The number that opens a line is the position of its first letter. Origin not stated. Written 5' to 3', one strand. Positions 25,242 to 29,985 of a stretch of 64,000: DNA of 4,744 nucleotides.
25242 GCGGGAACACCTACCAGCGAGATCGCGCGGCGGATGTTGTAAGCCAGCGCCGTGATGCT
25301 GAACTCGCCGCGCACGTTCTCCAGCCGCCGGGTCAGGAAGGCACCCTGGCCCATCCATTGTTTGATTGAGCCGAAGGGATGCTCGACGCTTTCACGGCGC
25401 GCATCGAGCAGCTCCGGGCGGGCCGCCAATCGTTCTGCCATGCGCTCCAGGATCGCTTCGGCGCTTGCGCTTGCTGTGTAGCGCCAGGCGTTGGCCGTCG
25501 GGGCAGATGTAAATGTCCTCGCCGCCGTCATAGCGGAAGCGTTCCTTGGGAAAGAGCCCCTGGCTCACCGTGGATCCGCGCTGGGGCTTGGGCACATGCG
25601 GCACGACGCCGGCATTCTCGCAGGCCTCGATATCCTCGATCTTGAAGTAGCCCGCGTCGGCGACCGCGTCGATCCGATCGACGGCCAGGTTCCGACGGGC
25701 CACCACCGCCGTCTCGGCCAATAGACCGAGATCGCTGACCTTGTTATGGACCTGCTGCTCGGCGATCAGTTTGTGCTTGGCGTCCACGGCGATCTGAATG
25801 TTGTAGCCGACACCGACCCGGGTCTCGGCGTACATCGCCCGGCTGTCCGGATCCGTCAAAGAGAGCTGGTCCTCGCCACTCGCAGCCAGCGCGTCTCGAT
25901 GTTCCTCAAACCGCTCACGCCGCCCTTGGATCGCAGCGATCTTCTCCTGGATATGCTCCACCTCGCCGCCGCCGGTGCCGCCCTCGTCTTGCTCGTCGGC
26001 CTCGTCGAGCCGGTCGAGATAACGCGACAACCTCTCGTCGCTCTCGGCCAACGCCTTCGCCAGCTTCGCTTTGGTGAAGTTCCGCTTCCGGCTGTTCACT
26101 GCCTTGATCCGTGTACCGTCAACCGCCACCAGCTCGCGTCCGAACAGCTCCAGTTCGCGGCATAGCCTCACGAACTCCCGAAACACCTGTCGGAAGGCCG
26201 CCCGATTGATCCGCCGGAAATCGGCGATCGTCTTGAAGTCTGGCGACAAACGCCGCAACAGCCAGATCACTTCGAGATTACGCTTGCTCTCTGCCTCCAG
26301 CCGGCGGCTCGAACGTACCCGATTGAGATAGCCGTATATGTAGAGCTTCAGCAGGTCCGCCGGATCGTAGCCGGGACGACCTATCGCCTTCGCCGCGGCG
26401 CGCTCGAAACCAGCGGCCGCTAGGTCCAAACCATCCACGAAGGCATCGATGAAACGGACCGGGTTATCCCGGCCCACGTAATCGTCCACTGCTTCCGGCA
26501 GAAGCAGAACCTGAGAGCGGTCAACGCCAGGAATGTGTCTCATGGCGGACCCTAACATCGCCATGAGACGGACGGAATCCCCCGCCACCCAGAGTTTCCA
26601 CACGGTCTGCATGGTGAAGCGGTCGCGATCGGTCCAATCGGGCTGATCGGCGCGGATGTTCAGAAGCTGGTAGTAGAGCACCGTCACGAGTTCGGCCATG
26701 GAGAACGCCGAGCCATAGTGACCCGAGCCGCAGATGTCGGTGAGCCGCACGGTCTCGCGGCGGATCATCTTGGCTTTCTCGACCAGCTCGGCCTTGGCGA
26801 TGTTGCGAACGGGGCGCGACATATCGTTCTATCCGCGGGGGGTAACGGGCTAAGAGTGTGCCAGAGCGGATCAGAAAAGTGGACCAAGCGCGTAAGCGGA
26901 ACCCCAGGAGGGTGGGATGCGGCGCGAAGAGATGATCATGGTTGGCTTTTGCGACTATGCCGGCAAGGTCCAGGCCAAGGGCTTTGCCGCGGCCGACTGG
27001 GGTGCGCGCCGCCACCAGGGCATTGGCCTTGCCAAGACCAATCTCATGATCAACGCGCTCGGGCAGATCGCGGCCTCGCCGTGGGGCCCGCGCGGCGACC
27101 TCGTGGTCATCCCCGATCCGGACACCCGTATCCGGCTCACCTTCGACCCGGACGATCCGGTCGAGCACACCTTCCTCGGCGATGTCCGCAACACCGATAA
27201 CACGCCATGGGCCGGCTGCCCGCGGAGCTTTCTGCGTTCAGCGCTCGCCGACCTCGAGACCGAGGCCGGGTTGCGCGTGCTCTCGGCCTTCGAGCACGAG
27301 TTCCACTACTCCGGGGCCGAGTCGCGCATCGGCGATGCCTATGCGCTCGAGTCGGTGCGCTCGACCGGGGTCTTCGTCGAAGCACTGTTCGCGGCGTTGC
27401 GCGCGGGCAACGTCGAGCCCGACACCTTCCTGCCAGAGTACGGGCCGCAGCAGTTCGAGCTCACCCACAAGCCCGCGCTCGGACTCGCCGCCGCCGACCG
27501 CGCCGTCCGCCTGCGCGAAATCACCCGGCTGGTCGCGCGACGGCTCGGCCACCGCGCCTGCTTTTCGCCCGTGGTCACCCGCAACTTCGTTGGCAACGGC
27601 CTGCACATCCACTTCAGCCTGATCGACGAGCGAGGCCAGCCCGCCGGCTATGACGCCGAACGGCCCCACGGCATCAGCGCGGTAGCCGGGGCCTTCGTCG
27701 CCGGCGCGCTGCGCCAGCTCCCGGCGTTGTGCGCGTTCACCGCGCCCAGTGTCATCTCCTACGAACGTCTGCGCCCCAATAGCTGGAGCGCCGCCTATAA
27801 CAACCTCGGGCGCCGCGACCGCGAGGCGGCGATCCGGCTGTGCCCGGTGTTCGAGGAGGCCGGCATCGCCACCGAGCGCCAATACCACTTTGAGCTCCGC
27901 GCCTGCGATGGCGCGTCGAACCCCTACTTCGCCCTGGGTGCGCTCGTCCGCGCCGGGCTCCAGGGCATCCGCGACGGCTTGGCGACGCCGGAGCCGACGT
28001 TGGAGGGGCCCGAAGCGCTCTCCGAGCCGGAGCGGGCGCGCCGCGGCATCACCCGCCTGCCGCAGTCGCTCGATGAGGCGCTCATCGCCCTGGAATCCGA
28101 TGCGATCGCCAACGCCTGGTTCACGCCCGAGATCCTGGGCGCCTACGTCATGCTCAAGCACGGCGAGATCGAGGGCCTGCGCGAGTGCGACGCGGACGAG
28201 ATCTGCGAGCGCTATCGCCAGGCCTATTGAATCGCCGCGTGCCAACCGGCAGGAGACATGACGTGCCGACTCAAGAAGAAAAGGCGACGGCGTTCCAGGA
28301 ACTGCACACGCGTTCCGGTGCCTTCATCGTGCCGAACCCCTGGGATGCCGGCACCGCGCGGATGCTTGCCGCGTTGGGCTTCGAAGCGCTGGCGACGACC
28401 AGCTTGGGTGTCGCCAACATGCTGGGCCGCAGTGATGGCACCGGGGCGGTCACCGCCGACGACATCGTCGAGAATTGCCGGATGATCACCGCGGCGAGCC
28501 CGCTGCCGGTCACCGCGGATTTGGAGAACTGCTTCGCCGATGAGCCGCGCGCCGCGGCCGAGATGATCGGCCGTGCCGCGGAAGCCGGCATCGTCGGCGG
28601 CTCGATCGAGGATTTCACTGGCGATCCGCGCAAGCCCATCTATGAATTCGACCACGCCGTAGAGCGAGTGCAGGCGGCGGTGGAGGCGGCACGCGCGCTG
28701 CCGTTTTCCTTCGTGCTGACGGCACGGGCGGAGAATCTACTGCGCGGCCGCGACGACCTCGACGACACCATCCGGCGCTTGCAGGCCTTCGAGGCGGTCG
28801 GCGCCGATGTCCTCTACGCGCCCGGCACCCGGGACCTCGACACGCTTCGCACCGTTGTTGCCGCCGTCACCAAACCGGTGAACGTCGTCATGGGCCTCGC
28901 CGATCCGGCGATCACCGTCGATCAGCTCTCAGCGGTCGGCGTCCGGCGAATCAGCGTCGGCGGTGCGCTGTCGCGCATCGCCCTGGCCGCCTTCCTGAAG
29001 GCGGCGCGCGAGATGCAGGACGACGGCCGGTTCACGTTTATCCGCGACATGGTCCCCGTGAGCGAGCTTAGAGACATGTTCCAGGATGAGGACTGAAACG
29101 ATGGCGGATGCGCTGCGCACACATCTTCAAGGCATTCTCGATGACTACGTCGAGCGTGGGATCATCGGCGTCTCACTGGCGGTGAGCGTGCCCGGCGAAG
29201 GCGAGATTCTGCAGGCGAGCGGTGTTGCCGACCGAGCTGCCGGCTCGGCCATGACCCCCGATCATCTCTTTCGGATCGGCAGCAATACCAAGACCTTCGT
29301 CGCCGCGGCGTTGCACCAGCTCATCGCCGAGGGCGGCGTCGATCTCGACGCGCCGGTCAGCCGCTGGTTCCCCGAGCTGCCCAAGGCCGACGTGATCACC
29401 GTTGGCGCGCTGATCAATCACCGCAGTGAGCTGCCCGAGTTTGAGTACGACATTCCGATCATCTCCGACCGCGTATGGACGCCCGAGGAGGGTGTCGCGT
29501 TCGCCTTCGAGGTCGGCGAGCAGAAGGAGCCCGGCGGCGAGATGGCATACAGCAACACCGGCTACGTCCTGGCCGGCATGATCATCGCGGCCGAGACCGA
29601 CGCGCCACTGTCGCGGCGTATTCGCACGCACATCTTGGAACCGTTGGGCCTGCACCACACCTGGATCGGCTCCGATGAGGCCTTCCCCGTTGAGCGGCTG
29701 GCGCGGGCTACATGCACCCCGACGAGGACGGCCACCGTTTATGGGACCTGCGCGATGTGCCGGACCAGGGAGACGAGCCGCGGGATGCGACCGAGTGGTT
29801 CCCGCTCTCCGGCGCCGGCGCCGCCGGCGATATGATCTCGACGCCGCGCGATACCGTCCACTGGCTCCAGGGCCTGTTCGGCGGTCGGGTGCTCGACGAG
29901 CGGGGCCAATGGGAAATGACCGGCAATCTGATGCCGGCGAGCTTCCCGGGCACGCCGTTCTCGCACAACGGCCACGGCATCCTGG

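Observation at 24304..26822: IS1182-family element cleanly inserted into the transketolase N-terminal subunit gene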

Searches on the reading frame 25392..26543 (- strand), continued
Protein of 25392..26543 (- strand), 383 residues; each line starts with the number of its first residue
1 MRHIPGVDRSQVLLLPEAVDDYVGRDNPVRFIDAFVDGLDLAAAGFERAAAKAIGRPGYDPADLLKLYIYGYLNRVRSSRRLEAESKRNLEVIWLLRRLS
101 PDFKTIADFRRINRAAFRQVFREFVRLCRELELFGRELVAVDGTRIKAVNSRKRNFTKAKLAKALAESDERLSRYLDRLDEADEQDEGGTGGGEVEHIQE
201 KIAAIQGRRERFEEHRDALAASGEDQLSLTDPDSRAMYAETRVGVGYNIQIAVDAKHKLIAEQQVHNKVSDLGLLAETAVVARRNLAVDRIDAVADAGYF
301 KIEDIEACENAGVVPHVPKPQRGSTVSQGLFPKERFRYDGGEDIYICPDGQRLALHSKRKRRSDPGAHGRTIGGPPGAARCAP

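Call 44: search_protein_families(library=ncbifam, proteins=[P0003, window:25395-26543:-], max_evalue=0.00001)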
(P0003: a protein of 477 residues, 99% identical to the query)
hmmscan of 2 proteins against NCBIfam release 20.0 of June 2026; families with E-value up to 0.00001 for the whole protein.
P0003 (477 aa): 3 families
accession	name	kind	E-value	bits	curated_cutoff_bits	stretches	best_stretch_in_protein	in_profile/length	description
NF033551.1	transpos_IS1182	equivalog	8.7e-115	384.4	270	1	8-464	3-487/488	IS1182 family transposase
NF033581.1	transpos_IS5_4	equivalog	3.9e-22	78.9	140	1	46-327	18-230/285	IS5 family transposase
NF033592.1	transpos_IS4_1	equivalog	5.2e-08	32.4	115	0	52-155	19-125/332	IS4 family transposase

window:25395-26543:- (383 aa): 2 families
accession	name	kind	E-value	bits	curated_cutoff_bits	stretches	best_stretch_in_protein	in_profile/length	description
NF033551.1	transpos_IS1182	equivalog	7.6e-88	295.5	270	1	8-362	3-384/488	IS1182 family transposase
NF033581.1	transpos_IS5_4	equivalog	3.9e-17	62.5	140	1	48-327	20-230/285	IS5 family transposase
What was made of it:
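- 25392..26543 (-): Truncated transposase ORF, 383 aa. It has DUF772 and the first two Asp of the DDE triad, and ends in a frameshifted tail .............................. NF033551 scores 295.5 bits over model positions 3-384 of 488 (call 44).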

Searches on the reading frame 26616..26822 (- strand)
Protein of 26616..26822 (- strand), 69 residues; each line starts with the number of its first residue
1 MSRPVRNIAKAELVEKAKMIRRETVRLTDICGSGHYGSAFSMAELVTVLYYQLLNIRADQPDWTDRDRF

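Call 5: search_protein_families(library=pfam, proteins=[window:26616-26822:-], max_evalue=0.01)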
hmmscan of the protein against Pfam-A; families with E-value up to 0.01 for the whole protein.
window:26616-26822:- (69 aa): 1 family
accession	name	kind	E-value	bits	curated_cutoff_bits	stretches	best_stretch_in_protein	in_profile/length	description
PF00456.26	Transketolase_N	-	5.9e-08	32.5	22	1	17-69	6-58/334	Transketolase, thiamine diphosphate binding domain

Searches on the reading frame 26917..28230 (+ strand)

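Call 5: search_protein_families(library=pfam, proteins=[window:26917-28230:+], max_evalue=0.01)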
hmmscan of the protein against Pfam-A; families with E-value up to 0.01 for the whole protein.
window:26917-28230:+ (437 aa): 2 families
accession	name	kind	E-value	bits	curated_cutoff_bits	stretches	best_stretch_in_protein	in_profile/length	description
PF00120.29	Gln-synt_C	-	1.2e-67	228.8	24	1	100-423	2-334/344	Glutamine synthetase, catalytic domain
PF16952.10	Gln-synt_N_2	-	1.8e-12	47.5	35.7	1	6-98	17-112/112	Glutamine synthetase N-terminal domain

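Call 44: search_protein_families(library=ncbifam, proteins=[window:26917-28230:+], max_evalue=0.00001)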
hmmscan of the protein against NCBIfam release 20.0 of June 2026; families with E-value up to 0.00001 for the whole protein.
window:26917-28230:+ (437 aa): 4 families
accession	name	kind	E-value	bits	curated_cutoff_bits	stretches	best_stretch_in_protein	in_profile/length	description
NF045547.1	GGputSyn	equivalog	2.7e-79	267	650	1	6-420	16-429/438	gamma-glutamylputrescine synthetase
TIGR00653.1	GlnA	equivalog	1.6e-48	165.6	429.15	1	159-422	192-449/462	type I glutamate--ammonia ligase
TIGR03105.1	gln_synth_III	equivalog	4e-44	150.8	469.6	1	7-419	13-419/435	type III glutamate--ammonia ligase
NF007006.0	PRK09469.1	equivalog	7.6e-21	74.2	845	1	193-423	233-456/469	glutamate--ammonia ligase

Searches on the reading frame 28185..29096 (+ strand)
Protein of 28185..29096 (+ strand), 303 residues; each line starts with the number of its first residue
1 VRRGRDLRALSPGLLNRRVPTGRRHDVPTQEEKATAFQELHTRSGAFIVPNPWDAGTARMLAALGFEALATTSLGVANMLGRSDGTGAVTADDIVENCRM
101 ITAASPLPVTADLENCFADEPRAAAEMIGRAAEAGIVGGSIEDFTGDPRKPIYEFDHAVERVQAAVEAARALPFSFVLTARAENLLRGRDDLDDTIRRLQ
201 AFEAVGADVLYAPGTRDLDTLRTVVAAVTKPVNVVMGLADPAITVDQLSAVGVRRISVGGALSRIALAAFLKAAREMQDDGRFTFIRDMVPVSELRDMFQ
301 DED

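Call 5: search_protein_families(library=pfam, proteins=[window:28185-29096:+], max_evalue=0.01)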
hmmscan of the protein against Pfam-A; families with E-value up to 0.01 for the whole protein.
window:28185-29096:+ (303 aa): 1 family
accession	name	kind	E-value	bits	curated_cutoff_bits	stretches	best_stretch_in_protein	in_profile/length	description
PF13714.12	PEP_mutase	-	4e-71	239.8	31.5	1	37-277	1-239/240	Phosphoenolpyruvate phosphomutase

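Call 44: search_protein_families(library=ncbifam, proteins=[window:28185-29096:+], max_evalue=0.00001)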
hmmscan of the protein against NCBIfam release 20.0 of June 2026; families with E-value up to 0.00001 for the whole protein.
window:28185-29096:+ (303 aa): 4 families
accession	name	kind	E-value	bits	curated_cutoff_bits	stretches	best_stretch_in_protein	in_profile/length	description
TIGR02317.1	prpB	equivalog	4.5e-20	72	354.4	1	35-298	3-269/285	methylisocitrate lyase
NF008455.0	PRK11320.1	equivalog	4.8e-17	62.1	353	1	54-283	28-260/295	methylisocitrate lyase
TIGR02319.1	CPEP_Pphonmut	equivalog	9.7e-13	48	420.05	1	33-254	4-228/294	carboxyvinyl-carboxyphosphonate phosphorylmutase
TIGR02320.1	PEP_mutase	equivalog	7.3e-08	31.7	319.55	1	62-299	34-280/284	phosphoenolpyruvate mutase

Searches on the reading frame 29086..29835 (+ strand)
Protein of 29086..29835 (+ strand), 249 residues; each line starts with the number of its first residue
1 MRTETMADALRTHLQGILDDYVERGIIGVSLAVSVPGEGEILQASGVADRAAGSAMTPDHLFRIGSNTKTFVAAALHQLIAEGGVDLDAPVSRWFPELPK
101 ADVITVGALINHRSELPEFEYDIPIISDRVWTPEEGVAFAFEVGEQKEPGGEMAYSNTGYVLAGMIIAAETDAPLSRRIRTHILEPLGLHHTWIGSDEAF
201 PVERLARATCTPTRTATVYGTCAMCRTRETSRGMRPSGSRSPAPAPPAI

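Call 39: search_protein_families(library=pfam, proteins=[window:29086-29835:+], max_evalue=0.00001)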
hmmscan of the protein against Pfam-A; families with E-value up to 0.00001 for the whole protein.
window:29086-29835:+ (249 aa): 1 family
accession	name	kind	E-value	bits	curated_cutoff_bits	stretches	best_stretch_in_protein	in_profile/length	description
PF00144.29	Beta-lactamase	-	2.1e-46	159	27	1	16-208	3-197/329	Beta-lactamase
